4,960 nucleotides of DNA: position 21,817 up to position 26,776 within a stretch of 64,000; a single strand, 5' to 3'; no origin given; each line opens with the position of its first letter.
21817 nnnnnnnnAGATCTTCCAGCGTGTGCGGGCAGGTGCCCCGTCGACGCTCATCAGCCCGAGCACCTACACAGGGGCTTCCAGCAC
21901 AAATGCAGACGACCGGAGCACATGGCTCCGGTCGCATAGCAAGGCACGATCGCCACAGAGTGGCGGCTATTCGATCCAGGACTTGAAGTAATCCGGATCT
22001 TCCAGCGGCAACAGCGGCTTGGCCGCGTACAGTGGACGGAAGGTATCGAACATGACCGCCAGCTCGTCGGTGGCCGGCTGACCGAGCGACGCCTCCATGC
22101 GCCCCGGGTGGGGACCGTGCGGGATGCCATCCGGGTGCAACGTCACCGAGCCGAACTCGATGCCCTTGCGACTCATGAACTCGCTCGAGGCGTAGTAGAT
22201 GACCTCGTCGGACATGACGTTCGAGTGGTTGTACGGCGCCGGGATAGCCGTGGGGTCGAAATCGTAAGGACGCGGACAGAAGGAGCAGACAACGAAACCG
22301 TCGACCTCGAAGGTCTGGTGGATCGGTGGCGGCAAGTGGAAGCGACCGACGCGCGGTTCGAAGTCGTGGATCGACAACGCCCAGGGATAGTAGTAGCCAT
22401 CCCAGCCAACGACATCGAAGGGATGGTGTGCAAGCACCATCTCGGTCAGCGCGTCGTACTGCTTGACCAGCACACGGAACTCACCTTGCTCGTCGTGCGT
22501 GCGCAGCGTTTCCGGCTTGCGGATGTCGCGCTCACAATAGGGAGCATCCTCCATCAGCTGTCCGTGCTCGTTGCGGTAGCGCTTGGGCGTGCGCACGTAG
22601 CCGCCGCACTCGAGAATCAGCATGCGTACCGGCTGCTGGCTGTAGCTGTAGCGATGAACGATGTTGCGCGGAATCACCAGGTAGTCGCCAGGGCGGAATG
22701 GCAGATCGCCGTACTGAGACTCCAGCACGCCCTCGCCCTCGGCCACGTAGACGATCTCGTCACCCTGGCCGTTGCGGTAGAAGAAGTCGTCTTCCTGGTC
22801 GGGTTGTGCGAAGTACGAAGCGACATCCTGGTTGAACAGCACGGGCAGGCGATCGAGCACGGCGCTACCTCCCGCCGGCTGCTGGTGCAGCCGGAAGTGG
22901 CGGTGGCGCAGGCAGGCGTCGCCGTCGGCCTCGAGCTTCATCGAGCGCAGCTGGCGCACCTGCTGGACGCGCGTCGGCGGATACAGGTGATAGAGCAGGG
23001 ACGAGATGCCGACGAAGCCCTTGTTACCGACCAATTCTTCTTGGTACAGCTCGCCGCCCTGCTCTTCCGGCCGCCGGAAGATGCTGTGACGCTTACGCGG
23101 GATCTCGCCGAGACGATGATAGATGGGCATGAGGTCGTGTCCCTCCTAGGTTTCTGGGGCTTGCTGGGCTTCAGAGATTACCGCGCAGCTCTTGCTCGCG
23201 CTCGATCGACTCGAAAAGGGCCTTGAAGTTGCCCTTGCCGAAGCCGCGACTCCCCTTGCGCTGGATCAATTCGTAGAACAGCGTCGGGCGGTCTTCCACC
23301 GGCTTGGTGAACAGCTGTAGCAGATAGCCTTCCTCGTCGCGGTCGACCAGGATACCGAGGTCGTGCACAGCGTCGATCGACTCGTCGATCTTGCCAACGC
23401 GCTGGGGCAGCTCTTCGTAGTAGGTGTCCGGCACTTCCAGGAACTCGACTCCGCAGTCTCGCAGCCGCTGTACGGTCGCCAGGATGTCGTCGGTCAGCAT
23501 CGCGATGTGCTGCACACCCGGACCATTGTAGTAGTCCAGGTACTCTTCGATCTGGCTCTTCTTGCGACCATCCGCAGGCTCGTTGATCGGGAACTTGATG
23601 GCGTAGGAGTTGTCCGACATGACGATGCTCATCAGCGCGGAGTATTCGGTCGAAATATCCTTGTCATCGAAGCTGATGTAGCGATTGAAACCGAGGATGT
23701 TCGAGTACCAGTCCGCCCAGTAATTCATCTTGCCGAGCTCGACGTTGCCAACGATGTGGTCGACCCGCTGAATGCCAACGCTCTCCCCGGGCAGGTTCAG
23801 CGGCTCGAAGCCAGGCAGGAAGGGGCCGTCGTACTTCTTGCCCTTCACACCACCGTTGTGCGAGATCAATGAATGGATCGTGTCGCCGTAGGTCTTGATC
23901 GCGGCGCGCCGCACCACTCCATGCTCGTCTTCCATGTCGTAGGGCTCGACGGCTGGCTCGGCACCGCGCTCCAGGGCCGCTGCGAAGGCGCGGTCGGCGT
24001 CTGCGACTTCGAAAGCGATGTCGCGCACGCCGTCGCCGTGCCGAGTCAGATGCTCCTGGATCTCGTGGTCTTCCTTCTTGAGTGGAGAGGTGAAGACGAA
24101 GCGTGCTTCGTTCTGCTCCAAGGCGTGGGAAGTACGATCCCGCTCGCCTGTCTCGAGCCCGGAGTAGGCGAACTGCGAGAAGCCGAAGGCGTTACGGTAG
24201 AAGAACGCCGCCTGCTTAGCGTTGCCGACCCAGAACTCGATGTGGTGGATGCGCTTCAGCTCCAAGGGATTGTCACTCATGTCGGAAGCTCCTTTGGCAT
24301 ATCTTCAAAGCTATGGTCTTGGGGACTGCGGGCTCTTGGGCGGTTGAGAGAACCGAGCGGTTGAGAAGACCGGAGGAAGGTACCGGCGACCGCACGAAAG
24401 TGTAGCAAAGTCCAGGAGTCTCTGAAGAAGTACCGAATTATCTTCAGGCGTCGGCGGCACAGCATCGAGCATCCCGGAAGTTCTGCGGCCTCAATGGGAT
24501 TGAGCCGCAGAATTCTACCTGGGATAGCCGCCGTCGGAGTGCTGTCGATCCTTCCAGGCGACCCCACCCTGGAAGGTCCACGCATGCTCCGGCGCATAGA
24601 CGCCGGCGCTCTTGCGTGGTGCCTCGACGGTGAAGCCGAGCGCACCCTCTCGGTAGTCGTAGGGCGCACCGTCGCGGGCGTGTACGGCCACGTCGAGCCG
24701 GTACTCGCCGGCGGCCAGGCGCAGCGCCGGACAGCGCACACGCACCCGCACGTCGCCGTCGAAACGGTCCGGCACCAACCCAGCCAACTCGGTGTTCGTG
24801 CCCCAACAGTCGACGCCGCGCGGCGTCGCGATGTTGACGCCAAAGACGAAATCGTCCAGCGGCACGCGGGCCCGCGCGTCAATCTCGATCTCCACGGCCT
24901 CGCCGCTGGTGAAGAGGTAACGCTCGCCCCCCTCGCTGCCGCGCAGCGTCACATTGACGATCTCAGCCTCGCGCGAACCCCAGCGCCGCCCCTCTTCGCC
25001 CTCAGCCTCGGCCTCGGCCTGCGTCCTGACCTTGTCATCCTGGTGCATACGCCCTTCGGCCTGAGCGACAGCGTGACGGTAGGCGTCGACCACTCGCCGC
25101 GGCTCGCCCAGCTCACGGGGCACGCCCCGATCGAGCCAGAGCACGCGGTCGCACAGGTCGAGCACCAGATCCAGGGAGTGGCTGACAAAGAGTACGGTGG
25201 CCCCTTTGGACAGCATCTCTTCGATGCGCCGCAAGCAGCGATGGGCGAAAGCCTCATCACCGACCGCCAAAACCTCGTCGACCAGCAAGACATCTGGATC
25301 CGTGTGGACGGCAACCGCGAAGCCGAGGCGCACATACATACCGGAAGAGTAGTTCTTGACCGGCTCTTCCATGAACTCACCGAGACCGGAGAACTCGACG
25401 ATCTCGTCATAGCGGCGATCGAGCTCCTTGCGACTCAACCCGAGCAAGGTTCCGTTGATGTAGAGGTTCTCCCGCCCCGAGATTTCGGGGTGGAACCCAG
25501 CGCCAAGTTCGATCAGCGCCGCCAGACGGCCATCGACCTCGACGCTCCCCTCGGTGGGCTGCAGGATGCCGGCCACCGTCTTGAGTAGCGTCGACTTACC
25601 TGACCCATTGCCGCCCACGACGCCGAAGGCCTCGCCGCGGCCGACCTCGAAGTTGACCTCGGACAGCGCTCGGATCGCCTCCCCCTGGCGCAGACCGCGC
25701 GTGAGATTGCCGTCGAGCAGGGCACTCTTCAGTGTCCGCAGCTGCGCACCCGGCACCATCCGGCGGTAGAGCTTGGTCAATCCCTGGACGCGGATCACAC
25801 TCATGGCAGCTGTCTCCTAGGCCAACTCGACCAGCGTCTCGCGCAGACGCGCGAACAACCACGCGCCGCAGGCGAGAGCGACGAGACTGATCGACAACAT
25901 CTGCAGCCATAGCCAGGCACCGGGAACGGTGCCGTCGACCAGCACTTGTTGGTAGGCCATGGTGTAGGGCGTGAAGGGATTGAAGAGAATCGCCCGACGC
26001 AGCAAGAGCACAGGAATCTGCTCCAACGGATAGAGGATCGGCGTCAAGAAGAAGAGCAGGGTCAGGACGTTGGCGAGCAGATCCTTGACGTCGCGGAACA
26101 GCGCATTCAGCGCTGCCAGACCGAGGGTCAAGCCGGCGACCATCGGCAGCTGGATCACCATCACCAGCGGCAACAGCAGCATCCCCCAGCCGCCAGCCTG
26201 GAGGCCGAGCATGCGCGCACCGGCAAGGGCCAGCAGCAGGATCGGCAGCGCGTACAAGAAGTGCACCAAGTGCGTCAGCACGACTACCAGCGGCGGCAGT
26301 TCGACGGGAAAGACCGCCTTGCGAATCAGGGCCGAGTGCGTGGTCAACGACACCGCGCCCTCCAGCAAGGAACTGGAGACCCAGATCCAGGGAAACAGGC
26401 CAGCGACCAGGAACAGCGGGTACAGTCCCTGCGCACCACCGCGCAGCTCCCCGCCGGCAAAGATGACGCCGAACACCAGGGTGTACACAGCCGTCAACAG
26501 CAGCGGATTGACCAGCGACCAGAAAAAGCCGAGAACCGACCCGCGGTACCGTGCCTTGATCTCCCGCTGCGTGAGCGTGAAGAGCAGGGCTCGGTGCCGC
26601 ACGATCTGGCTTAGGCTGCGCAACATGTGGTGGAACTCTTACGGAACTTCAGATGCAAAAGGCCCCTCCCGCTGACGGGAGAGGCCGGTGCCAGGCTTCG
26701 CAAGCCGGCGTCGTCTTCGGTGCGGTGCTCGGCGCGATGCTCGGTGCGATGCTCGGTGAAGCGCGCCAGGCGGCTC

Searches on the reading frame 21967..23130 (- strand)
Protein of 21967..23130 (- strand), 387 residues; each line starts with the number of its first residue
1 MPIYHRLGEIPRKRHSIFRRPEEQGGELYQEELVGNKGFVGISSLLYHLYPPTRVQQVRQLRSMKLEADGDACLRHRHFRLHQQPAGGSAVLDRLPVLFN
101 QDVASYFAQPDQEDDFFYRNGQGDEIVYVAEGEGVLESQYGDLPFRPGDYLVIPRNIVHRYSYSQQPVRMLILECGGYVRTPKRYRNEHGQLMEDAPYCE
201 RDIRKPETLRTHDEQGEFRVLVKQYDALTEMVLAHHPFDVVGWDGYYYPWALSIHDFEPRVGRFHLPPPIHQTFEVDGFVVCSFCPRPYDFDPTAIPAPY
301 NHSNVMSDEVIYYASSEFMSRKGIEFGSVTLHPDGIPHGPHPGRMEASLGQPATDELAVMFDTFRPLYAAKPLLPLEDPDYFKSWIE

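Call 22: search_protein_families(library=pfam, proteins=[window:21967-23130:-], max_evalue=0.001)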
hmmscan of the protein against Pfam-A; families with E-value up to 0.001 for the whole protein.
window:21967-23130:- (387 aa): 3 families
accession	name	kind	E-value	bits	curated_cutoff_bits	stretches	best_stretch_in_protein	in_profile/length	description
PF20510.4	HgmA_N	-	1.4e-10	41.4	20.2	1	104-251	128-270/273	Homogentisate 1,2-dioxygenase N-terminal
PF07883.17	Cupin_2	-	1.9e-07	31.1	27.2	1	123-172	18-68/70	Cupin domain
PF02311.25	AraC_binding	-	1.3e-05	25.4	21.1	1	122-175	22-76/135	AraC-like ligand binding domain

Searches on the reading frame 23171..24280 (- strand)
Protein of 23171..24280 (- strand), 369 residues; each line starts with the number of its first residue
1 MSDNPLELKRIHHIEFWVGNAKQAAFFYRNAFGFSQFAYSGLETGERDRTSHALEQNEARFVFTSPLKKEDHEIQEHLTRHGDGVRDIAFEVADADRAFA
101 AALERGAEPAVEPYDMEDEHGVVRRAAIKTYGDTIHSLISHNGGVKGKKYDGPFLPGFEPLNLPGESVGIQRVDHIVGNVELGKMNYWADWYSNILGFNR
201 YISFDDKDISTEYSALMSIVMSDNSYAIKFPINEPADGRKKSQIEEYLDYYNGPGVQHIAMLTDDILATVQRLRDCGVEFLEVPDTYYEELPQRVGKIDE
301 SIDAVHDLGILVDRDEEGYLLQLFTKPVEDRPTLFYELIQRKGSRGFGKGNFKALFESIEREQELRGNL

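Call 22: search_protein_families(library=pfam, proteins=[window:23171-24280:-], max_evalue=0.001)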
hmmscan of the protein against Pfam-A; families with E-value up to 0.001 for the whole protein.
window:23171-24280:- (369 aa): 4 families
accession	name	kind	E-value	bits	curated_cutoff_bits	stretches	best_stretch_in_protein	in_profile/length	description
PF00903.31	Glyoxalase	-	2.7e-25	89.5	20.6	2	173-290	2-105/121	Glyoxalase/Bleomycin resistance protein/Dioxygenase superfamily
PF13669.12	Glyoxalase_4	-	4.3e-18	66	27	2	12-116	1-101/109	Glyoxalase/Bleomycin resistance protein/Dioxygenase superfamily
PF14696.12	Glyoxalase_5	-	7.2e-07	29.9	27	1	3-144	2-129/139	Hydroxyphenylpyruvate dioxygenase, HPPD, N-terminal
PF13468.12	Glyoxalase_3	-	1.1e-05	26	25.1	0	236-280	61-102/176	Glyoxalase-like domain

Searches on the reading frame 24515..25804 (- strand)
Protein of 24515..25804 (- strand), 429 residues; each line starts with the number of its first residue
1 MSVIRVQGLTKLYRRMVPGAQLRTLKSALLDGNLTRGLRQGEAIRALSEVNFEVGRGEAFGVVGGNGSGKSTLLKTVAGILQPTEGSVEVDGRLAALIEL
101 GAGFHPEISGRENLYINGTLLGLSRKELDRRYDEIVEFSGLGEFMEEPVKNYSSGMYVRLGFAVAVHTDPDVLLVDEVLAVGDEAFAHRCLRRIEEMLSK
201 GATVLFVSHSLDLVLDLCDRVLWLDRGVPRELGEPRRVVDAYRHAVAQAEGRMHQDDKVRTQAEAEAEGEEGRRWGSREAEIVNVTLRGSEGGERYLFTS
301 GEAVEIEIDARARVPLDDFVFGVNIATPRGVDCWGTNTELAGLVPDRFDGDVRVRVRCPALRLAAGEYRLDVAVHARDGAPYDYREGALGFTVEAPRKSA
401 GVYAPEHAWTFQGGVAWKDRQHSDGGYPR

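Call 22: search_protein_families(library=pfam, proteins=[window:24515-25804:-], max_evalue=0.001)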
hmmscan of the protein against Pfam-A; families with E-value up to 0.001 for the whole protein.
window:24515-25804:- (429 aa): 4 families
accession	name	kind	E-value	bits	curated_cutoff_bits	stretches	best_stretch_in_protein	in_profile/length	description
PF14524.12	Wzt_C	-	4.8e-27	95.1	30.4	1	273-402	3-140/143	Wzt C-terminal domain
PF00005.33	ABC_tran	-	4.1e-21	76.5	25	1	47-178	1-135/137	ABC transporter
PF13304.12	AAA_21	-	1.4e-05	25.8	27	0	61-83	3-25/304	AAA domain, putative AbiEii toxin, Type IV TA system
PF13555.12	AAA_29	-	0.00034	20.7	27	1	52-85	17-50/61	P-loop containing region of AAA domain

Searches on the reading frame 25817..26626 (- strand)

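Call 38: search_protein_families(library=pfam, proteins=[window:25817-26626:-], max_evalue=0.0001)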
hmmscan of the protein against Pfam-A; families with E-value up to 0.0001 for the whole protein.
window:25817-26626:- (269 aa): 1 family
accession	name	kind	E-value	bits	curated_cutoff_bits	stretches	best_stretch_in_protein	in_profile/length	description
PF01061.29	ABC2_membrane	-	4.5e-17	62.7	26.9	1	15-228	3-209/211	ABC-2 type transporter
